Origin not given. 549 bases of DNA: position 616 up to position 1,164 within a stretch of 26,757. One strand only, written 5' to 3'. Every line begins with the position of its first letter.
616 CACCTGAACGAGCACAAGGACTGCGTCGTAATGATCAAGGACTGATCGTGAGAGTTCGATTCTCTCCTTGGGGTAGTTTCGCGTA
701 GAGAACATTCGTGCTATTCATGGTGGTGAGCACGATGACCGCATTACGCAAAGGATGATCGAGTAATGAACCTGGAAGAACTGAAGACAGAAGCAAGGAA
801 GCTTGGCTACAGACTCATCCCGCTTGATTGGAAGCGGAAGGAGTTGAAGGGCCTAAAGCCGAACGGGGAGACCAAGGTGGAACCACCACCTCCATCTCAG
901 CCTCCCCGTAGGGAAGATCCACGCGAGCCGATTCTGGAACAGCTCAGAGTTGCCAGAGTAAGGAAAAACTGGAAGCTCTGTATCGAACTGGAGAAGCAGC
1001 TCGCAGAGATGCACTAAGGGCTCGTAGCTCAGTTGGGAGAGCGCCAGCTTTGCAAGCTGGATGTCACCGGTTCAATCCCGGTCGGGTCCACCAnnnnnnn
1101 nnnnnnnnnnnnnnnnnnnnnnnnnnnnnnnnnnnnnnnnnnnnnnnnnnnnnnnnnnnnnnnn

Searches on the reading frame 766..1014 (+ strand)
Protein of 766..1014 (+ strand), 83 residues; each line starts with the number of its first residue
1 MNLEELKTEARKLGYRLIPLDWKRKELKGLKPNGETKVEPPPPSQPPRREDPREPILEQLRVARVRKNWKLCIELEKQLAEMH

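Call 62: search_protein_families(library=pfam, alignment_id=A2, max_evalue=0.01)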
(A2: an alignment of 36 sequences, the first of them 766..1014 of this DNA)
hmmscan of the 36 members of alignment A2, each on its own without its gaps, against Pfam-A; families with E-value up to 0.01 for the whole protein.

A. member 1, window:766-1014:+ (83 aa): 0 families

B. families by the number of members that match (of 36 scanned): 5 families
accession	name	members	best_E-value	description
PF00542.24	Ribosomal_L12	1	6.3e-22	Ribosomal protein L7/L12 C-terminal domain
PF16320.10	Ribosomal_L12_N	1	9.8e-06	Ribosomal protein L7/L12 dimerisation domain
PF08359.16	TetR_C_4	1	0.0028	YsiA-like protein, C-terminal region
PF09123.17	DUF1931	1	0.0061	Domain of unknown function (DUF1931)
PF11634.13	IPI_T4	1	0.008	Nuclease inhibitor from bacteriophage T4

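Call 63: search_protein_families(library=phrogs, alignment_id=A2, max_evalue=0.001)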
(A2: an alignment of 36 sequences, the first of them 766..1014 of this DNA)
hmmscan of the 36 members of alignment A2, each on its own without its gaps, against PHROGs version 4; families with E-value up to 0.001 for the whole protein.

A. member 1, window:766-1014:+ (83 aa): 0 families

B. families by the number of members that match (of 36 scanned): 6 families
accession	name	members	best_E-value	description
phrog_2018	-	1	9.7e-45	-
phrog_11545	-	1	1.9e-06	-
phrog_23470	-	1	2.3e-06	-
phrog_26927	-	1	1.7e-05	-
phrog_35727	-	1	0.00019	-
phrog_5819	-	1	0.00019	-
